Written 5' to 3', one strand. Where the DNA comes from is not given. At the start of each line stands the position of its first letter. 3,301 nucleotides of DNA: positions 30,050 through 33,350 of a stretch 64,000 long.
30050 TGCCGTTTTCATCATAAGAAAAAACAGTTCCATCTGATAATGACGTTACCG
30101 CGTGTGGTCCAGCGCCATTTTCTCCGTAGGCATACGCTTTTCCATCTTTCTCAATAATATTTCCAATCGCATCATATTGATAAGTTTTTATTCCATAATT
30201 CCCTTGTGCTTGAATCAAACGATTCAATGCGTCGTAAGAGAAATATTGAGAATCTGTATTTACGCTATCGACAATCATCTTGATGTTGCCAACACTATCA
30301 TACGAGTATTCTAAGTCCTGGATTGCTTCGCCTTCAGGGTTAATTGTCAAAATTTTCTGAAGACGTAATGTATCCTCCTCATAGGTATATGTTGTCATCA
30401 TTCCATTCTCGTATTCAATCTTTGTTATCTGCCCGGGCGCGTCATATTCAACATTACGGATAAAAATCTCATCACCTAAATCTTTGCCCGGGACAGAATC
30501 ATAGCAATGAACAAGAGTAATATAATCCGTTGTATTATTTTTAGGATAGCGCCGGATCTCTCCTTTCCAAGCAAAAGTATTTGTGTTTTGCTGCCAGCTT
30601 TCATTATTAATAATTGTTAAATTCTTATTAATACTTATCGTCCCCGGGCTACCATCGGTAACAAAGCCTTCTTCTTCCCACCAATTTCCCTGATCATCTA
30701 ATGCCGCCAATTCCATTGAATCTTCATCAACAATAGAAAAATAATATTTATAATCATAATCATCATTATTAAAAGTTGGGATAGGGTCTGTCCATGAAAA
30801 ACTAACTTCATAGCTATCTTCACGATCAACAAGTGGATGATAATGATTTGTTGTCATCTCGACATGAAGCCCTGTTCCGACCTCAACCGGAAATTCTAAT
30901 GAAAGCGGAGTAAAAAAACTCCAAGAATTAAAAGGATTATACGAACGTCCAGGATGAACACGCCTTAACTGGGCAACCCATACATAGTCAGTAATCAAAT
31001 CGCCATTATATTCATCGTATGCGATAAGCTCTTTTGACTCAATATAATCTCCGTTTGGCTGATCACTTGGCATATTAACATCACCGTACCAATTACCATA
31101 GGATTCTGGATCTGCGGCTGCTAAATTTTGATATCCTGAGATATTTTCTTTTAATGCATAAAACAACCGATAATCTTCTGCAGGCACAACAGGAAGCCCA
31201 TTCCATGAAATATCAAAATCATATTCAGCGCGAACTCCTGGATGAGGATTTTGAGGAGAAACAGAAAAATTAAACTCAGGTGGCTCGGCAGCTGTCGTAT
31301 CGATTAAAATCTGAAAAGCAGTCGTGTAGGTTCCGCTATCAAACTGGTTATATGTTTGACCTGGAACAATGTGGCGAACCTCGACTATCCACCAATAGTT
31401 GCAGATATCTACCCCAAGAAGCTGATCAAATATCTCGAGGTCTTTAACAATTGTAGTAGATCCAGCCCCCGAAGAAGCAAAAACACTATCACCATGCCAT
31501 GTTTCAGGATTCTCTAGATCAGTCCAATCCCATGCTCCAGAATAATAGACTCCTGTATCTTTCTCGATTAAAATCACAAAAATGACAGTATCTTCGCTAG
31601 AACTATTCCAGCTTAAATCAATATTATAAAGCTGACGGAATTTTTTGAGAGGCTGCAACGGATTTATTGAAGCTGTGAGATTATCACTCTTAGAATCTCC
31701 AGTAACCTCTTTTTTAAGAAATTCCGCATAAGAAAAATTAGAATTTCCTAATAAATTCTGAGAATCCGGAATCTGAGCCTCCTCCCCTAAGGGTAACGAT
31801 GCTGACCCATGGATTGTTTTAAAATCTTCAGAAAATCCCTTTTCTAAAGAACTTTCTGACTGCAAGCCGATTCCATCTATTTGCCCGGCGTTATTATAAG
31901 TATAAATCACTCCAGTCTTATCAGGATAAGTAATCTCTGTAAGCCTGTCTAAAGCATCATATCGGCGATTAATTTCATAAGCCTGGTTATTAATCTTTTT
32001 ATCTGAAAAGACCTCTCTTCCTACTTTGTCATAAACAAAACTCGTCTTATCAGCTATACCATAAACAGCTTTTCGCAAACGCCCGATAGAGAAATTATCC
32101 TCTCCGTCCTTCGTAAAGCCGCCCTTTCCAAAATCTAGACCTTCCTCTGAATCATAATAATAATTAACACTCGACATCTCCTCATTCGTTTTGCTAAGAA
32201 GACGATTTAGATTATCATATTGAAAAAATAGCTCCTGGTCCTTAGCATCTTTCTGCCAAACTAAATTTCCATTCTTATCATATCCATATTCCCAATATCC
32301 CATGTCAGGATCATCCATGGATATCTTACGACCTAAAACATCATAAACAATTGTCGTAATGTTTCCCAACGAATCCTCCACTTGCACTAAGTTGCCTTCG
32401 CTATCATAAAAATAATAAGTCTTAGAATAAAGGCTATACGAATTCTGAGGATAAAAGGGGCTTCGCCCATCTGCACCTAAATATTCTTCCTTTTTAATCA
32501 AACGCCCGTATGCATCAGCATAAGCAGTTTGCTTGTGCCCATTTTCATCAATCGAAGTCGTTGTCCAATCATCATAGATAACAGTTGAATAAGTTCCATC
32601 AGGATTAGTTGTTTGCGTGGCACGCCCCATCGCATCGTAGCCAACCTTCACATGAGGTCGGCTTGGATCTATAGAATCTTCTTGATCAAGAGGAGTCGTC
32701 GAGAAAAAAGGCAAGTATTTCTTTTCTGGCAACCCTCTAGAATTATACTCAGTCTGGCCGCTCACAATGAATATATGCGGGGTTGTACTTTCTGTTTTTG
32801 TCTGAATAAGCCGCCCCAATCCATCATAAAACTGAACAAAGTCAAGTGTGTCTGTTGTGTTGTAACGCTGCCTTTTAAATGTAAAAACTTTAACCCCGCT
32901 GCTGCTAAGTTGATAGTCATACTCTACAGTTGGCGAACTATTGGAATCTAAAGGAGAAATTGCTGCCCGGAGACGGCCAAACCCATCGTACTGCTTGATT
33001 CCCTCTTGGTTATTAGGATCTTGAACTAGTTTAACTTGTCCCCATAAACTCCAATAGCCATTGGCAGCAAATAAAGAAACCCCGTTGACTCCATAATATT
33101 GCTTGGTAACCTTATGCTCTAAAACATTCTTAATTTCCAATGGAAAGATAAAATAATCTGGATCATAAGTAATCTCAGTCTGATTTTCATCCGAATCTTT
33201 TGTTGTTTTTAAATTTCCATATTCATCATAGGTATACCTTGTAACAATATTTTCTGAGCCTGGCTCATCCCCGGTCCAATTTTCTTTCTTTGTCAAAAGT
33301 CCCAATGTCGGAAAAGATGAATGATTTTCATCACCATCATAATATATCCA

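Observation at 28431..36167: Stand-alone Tc-toxin B/C-like giant RHS protein with a Sec signal and no TcA partner in view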

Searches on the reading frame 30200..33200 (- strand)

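Call 104: search_solved_structures(query=window:30200-33200:-, max_evalue=0.001, show_alignments=1)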
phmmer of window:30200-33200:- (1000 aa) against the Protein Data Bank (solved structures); distinct sequences matched with E-value up to 0.001: 14.
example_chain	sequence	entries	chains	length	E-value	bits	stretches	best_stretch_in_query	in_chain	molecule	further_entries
8qja_A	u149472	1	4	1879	4.4e-12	48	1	178-409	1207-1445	Putative type VI secretion system YD repeat-containing Rhs element Vgr protein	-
7q97_A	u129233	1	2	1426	2.3e-11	45.6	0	260-352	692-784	Rhs family protein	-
4igl_B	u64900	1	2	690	2.7e-10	42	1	910-979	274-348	YenC2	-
6l7i_G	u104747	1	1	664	5.3e-10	41.1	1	907-978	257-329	TccC2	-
9c4k_Q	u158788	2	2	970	6.8e-10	40.7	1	910-979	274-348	Toxin subunit YenC2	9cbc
8cp6_B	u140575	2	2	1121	1.2e-09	39.9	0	263-330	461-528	Toxin protein Tse5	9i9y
7pq5_L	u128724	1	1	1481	6.4e-09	37.5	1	243-348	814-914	Tre23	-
5kis_B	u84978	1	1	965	7.7e-09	37.2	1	906-981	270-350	RHS2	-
9ifo_A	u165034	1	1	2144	2.7e-06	28.8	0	263-428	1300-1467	Teneurin-Like Protein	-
8uxt_A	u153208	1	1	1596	2.8e-06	28.8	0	251-331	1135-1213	Tse15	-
8uy4_A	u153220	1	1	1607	2.9e-06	28.7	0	251-331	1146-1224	Tse15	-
8h8a_A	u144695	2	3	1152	3.2e-06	28.6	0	255-459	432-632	Putative Rhs-family protein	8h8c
9pt5_A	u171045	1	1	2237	3.7e-06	28.4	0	263-428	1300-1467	Teneurin-like protein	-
8h8b_A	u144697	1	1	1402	1.9e-05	26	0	254-460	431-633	Putative Rhs-family protein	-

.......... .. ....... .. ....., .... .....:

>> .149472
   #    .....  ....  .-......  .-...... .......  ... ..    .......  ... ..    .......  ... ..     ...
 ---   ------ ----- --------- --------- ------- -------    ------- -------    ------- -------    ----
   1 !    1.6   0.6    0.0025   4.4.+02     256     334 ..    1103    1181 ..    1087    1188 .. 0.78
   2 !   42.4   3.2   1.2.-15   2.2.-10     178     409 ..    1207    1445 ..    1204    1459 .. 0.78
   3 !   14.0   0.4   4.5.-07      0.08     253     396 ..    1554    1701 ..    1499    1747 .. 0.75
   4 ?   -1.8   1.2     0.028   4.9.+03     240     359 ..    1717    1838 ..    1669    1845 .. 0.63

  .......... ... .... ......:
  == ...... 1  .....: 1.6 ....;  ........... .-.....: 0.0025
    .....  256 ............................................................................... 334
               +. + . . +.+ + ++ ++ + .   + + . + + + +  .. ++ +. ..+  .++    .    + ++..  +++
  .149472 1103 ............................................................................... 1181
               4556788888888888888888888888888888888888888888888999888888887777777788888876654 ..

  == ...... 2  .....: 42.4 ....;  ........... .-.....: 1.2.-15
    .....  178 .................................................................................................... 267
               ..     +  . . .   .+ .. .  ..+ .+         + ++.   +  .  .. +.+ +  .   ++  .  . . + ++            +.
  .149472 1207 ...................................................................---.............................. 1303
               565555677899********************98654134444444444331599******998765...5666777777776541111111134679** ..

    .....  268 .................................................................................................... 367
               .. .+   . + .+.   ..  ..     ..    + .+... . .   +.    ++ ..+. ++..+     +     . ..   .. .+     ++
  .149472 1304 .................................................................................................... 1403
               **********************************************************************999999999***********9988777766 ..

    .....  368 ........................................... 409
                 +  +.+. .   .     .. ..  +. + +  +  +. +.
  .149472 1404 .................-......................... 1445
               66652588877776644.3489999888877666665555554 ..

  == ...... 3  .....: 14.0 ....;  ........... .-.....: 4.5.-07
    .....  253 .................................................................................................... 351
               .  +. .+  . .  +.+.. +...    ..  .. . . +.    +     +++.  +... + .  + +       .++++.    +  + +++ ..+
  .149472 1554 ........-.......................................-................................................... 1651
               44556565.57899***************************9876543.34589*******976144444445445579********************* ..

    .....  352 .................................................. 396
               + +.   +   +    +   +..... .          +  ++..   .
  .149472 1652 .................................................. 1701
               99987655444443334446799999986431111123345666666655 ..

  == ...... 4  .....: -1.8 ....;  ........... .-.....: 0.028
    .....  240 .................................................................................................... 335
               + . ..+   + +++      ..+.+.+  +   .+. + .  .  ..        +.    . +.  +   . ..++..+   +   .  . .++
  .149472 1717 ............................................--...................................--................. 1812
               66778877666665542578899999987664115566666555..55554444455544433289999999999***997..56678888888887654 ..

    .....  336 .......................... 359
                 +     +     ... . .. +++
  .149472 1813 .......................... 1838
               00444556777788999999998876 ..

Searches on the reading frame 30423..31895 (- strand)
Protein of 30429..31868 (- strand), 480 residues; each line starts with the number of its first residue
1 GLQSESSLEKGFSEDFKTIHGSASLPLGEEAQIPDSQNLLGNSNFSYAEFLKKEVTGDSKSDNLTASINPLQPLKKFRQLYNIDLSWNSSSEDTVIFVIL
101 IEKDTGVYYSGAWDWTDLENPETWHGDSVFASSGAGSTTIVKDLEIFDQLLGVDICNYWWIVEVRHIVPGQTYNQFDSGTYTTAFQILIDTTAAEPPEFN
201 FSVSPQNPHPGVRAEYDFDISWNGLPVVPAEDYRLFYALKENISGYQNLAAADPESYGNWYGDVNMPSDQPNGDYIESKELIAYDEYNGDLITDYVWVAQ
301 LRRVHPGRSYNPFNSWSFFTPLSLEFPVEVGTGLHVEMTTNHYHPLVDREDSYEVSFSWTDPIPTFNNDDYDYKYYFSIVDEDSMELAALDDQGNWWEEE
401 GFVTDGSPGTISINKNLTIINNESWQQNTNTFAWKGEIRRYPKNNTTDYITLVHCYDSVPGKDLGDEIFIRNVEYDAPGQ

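Call 11: search_protein_families(library=pfam, proteins=[window:30429-31868:-], max_evalue=1)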
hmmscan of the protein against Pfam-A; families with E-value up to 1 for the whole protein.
seq(480 aa): 1 family
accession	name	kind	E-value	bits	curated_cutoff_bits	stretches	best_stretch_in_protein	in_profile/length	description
PF24740.1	DUF7691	-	0.11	13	27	1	164-205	60-101/204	Domain of unknown function (DUF7691)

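Call 64: search_solved_structures(query=A3, max_evalue=10)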
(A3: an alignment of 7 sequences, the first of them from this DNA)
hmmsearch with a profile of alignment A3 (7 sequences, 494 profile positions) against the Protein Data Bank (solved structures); distinct sequences matched with E-value up to 10: 8.
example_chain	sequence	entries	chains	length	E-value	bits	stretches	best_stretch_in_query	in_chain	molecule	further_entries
1aoh_A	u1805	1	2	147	0.028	16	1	374-444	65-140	Cellulosomal-scaffolding protein A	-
1nep_A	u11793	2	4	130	0.65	11.5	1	73-106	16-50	Epididymal secretory protein E1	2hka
8e99_E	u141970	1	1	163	1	10.8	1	80-155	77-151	Nanobody 4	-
6w5v_D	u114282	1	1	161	1.2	10.6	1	72-105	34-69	NPC intracellular cholesterol transporter 2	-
4mdt_A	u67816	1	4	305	1.5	10.2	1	335-370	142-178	UDP-3-O-[3-hydroxymyristoyl] N-acetylglucosamine deacetylase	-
29ai_A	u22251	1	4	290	1.6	10.1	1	336-370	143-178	UDP-3-O-acyl-N-acetylglucosamine deacetylase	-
3p3g_A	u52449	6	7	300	1.7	10.1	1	336-370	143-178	UDP-3-O-[3-hydroxymyristoyl] N-acetylglucosamine deacetylase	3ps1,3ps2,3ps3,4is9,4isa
4mqy_A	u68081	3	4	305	1.7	10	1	336-370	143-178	UDP-3-O-[3-hydroxymyristoyl] N-acetylglucosamine deacetylase | UDP-3-O-acyl-N-acetylglucosamine deacetylase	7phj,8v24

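Call 65: search_protein_families(library=pfam, alignment_id=A3, max_evalue=1)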
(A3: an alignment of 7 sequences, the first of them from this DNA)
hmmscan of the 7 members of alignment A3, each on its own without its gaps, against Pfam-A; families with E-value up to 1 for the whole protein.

A. member 1, seq(491 aa): 1 family
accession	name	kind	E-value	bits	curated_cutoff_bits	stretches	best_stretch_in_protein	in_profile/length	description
PF24740.1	DUF7691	-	0.12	12.9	27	1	173-214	60-101/204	Domain of unknown function (DUF7691)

B. families by the number of members that match (of 7 scanned): 3 families
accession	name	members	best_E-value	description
PF00165.29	HTH_AraC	1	0.043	Bacterial regulatory helix-turn-helix proteins, AraC family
PF24740.1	DUF7691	1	0.12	Domain of unknown function (DUF7691)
PF05047.22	L51_S25_CI-B8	1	0.15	Mitochondrial ribosomal protein L51 / S25 / CI-B8 domain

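Call 83: predict_structure(alignment_id=A4)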
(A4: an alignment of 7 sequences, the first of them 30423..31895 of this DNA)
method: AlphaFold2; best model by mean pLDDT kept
length: 491 residues; sequences in the alignment: 7
mean_pLDDT: 82.9   pTM: 0.73
mean pLDDT of the five models: 82.9, 78.7, 76.3, 74.4, 73.5
residues with pLDDT >= 90: 218; 70-90: 201; 50-70: 35; < 50: 37
segments of 3 or more residues with pLDDT < 50: 1-22, 478-491
pLDDT, mean of each block of 10 residues (from residue 1): 32 30 71 75 64 72 64 91 87 90 90 89 82 90 88 88 92 90 86 92 92 93 94 79 91 79 89 85 94 87 92 85 85 91 88 87 91 91 94 91 93 92 92 74 94 91 90 57 42 40
secondary structure, 60 per line:
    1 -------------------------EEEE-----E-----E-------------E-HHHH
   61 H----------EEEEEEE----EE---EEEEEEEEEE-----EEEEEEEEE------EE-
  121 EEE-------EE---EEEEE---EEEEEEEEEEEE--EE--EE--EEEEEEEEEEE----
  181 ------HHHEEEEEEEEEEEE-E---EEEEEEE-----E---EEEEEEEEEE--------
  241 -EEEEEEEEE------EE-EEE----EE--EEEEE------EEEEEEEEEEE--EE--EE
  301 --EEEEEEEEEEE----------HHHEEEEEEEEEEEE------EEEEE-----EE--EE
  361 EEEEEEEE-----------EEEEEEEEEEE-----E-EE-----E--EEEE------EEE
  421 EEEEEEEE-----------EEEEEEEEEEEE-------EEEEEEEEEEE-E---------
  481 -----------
elements in order: E26-29 H57-61 E72-78 E88-97 E103-111 E121-123 E136-140 E144-155 E166-176 E190-201 E207-213 E223-232 E242-250 E260-262 E271-275 E282-292 E303-313 E327-338 E345-349 E359-368 E380-390 E408-411 E418-428 E440-451 E459-469

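Call 85: fold_search(model_id=the predicted structure, library=pdb)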
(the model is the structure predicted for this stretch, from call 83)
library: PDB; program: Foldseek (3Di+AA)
matches with E <= 10: 1873; with E <= 0.001: 138
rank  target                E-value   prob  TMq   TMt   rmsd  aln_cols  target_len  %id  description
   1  7nxd_A                3.1e-08  1.00  0.20  0.12  20.2       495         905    8  Cryo-EM structure of human integrin alpha5beta1 in the half-bent conformation (released 2021-08-25)
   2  9b4h_A                3.8e-08  1.00  0.18  0.06  29.1       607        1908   10  Chlamydomonas reinhardtii mastigoneme filament (released 2024-04-10)
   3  8wa2_F                1.1e-07  1.00  0.18  0.08  29.1       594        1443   11  cryo-EM structure of native mastigonemes isolated from Chlamydomonas reinhardtii at 3.0 angstrom resolution (released 2024-04-10)
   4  4o02_A                1.6e-07  1.00  0.17  0.10  20.3       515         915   10  AlphaVBeta3 integrin in complex with monoclonal antibody FAB fragment. (released 2014-04-02)
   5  5es4_G                1.8e-07  1.00  0.17  0.10  20.9       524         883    8  RE-REFINEMENT OF INTEGRIN ALPHAXBETA2 ECTODOMAIN IN THE CLOSED/BENT CONFORMATION (released 2016-03-02)
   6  8wa2_E                2.6e-07  1.00  0.19  0.08  29.6       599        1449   10  cryo-EM structure of native mastigonemes isolated from Chlamydomonas reinhardtii at 3.0 angstrom resolution (released 2024-04-10)
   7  8xei_A                3.4e-07  1.00  0.18  0.11  20.2       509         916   10  Cryo-EM structure of integrin ITGAV/ITGB3 complex, conformation 1 (released 2024-12-18)
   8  9u62_E                4.2e-07  1.00  0.22  0.11  15.0       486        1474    7  AP pathways C3 convertase C3bBbP and C3 complex (released 2026-01-14)
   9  7u06_A                4.8e-07  1.00  0.22  0.12  15.6       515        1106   10  Structure of the yeast TRAPPII-Rab11/Ypt32 complex in the closed/open state (composite structure) (released 2022-04-27)
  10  4mmx_A                4.8e-07  1.00  0.18  0.11  20.3       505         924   10  Integrin AlphaVBeta3 ectodomain bound to the tenth domain of Fibronectin (released 2014-03-26)
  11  8xfg_A                6.2e-07  1.00  0.20  0.15  18.8       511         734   10  Cryo-EM structure of integrin ITGAV, ITGB3 and CYCLO (RGDFK) complex, conformation 1 (released 2024-12-18)
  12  4g1m_A                6.5e-07  1.00  0.18  0.11  19.8       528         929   10  Re-refinement of alpha V beta 3 structure (released 2012-12-12)
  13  4g1e_A                7.5e-07  1.00  0.17  0.10  20.6       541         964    9  Crystal structure of integrin alpha V beta 3 with coil-coiled tag. (released 2012-12-12)
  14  7q1y_A                7.5e-07  1.00  0.19  0.10  18.2       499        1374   10  X-ray structure of human A2ML1 (released 2022-04-20)
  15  8wa2_C                7.9e-07  1.00  0.19  0.08  29.6       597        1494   11  cryo-EM structure of native mastigonemes isolated from Chlamydomonas reinhardtii at 3.0 angstrom resolution (released 2024-04-10)
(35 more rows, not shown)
